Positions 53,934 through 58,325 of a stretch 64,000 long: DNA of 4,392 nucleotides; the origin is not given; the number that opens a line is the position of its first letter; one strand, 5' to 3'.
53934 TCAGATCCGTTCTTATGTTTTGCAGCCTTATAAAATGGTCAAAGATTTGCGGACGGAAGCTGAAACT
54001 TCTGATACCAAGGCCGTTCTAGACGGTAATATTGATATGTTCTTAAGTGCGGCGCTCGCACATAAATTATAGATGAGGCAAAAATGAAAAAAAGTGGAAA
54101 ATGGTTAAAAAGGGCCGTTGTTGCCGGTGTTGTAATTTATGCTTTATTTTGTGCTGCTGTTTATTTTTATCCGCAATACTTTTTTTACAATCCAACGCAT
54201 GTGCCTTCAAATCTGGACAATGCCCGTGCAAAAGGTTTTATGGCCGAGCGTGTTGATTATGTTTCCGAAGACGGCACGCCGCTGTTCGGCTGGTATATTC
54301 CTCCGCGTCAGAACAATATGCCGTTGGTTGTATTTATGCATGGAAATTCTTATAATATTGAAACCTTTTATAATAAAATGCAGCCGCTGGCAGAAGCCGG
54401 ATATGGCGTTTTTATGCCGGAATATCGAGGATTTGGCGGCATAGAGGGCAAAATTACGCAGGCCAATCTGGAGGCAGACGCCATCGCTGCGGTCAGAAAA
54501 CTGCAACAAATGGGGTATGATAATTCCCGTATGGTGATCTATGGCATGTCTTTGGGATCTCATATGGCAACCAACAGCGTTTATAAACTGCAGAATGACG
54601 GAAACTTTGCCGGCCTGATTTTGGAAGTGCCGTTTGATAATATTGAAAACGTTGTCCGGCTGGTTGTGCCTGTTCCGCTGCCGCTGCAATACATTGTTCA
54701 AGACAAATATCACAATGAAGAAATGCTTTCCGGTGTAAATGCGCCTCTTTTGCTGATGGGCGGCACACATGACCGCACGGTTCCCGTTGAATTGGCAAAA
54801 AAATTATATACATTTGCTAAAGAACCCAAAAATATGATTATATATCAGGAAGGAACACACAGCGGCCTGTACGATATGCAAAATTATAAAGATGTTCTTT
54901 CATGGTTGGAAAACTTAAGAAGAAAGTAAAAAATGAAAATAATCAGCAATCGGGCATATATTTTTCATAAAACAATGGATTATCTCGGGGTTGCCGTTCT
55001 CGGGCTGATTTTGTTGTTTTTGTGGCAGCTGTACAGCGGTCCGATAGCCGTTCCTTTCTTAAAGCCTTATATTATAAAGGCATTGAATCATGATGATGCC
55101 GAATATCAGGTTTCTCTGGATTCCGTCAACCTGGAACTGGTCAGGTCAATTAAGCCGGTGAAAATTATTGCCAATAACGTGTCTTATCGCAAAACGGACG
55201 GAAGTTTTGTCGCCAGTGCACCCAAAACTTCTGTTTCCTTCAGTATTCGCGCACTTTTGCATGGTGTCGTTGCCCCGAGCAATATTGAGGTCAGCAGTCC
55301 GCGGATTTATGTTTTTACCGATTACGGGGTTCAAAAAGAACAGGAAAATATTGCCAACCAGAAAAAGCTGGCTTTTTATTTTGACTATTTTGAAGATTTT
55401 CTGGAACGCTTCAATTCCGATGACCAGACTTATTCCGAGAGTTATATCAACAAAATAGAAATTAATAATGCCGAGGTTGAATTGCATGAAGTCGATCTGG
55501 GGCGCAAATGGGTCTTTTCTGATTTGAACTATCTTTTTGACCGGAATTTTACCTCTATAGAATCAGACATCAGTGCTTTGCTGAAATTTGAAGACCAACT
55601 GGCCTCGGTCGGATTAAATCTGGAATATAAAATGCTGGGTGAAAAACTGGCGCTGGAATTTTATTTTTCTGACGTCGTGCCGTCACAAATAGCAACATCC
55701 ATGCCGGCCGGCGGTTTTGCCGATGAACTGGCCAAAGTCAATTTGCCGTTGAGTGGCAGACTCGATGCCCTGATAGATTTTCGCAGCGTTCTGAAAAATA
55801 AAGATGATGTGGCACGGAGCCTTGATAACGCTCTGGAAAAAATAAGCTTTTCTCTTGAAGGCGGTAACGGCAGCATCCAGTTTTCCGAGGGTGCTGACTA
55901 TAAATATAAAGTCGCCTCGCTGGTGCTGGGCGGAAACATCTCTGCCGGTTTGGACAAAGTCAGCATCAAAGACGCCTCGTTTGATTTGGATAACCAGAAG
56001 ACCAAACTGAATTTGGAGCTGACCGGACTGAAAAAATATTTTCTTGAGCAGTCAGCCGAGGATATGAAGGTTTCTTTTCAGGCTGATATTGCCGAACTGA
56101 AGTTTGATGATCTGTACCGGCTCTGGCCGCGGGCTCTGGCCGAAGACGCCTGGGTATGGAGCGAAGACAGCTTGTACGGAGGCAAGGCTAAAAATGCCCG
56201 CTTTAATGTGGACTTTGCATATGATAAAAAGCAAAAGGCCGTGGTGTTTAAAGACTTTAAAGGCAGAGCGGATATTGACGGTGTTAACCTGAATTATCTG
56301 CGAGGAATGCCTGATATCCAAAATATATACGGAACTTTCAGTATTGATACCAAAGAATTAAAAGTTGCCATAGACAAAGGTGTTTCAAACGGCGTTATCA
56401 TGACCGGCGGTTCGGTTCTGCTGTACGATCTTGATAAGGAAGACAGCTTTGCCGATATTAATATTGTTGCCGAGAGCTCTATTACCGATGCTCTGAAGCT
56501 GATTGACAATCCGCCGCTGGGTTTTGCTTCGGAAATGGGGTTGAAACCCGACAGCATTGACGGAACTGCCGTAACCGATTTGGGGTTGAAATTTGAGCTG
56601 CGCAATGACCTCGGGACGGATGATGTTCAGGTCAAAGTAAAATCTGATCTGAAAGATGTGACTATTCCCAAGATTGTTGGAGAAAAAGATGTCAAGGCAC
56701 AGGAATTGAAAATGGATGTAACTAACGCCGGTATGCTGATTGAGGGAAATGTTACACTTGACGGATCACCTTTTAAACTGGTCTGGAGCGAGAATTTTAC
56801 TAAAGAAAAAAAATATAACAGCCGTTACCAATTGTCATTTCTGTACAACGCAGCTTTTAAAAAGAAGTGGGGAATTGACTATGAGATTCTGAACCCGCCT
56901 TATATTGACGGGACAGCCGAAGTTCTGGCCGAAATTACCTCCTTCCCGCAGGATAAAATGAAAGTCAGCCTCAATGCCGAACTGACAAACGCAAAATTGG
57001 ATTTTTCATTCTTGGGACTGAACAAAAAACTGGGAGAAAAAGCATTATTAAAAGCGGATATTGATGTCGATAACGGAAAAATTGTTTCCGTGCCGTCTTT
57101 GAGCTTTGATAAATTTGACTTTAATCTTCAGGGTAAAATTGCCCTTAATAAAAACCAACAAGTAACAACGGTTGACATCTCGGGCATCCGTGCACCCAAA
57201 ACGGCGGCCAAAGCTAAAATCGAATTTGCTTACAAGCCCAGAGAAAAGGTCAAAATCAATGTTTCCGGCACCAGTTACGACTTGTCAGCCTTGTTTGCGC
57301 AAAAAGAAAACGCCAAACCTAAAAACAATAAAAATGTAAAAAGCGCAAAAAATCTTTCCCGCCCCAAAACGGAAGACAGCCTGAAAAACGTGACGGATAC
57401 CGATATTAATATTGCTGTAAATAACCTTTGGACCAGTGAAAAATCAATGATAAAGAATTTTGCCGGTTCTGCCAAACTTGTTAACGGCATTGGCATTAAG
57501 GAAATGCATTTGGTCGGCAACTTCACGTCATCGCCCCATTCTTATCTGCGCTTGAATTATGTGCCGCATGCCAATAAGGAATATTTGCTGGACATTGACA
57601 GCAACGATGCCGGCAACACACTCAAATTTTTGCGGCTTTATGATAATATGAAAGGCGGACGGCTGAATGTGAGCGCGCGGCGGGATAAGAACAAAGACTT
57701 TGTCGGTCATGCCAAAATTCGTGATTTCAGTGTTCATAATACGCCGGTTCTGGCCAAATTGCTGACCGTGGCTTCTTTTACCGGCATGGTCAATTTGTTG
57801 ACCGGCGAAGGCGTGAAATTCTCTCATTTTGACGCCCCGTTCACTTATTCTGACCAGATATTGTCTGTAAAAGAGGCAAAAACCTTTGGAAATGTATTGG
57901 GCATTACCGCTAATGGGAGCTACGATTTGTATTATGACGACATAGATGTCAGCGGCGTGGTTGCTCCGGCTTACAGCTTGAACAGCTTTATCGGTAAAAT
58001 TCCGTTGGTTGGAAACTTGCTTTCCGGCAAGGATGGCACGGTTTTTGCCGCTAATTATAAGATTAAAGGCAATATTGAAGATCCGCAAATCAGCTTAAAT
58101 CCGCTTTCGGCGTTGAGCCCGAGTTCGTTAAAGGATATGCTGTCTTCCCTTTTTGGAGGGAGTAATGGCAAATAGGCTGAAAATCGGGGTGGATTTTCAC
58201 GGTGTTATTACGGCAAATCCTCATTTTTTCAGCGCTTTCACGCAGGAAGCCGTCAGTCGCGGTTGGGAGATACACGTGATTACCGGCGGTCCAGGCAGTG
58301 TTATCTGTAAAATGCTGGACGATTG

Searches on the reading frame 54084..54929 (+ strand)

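Call 26: search_protein_families(library=pfam, proteins=[window:54084-54929:+], max_evalue=0.001)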
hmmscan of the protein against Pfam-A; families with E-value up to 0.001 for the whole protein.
window:54084-54929:+ (281 aa): 10 families
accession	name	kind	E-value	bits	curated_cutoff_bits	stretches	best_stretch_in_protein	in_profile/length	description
PF12146.15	Hydrolase_4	-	2.1e-16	60.4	27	1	80-192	5-118/239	Serine aminopeptidase, S33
PF00326.27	Peptidase_S9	-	1.9e-12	47.6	22.6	1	95-277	3-208/213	Prolyl oligopeptidase family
PF20434.5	BD-FAE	-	7.6e-10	39.1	26.8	1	71-167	4-108/215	BD-FAE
PF00561.26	Abhydrolase_1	-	1.1e-08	35.5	25.8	1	80-183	1-102/245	alpha/beta hydrolase fold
PF12697.13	Abhydrolase_6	-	4.3e-07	31.3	26.3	1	82-182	1-93/217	Alpha/beta hydrolase family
PF02129.25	Peptidase_S15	-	7.3e-07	29.6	23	0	71-162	10-109/262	X-Pro dipeptidyl-peptidase (S15 family)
PF02230.22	Abhydrolase_2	-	8e-06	26.3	23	0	135-171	92-128/217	Phospholipase/Carboxylesterase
PF05448.18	AXE1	-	8.6e-06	25.2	21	0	56-122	58-125/321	Acetyl xylan esterase (AXE1)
PF01738.24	DLH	-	0.00023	21.3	21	0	80-260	14-187/217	Dienelactone hydrolase family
PF03583.20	LIP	-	0.00079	19.3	23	0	99-170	19-92/286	Secretory lipase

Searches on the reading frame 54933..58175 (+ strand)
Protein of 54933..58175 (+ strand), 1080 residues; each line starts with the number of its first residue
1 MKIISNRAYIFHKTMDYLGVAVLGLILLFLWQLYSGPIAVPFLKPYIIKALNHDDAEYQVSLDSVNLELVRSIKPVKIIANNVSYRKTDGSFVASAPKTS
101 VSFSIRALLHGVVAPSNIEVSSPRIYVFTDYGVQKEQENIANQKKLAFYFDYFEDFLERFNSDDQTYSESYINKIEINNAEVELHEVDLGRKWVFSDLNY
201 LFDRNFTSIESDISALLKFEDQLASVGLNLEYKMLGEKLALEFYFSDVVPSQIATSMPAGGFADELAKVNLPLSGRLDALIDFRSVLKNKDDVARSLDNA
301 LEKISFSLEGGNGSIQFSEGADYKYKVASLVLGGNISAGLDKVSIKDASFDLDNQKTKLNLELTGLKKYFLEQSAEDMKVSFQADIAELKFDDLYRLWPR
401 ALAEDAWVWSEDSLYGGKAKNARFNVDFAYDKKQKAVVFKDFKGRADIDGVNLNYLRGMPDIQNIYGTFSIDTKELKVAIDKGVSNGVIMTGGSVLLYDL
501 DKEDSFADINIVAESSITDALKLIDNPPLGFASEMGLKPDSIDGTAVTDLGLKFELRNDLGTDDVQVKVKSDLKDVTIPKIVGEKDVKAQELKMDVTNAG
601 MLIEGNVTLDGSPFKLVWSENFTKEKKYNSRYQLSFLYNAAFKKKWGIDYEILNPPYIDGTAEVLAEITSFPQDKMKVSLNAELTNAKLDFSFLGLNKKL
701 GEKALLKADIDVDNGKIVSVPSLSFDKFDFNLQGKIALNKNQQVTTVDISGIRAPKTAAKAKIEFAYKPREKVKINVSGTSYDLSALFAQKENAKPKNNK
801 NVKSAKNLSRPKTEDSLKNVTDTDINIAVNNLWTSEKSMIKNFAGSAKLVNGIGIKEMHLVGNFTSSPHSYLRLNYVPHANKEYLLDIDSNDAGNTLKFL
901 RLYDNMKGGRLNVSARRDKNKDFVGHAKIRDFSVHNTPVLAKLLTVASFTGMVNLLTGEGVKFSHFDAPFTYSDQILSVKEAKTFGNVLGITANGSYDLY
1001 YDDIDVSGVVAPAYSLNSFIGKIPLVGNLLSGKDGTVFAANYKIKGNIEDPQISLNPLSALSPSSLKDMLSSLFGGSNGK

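Call 26: search_protein_families(library=pfam, proteins=[window:54933-58175:+], max_evalue=0.001)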
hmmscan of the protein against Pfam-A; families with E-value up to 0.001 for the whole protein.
window:54933-58175:+ (1080 aa): 1 family
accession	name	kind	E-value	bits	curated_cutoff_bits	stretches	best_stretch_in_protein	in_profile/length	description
PF13116.12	YhdP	-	6.8e-37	127.4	46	2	288-799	388-870/1224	YhdP protein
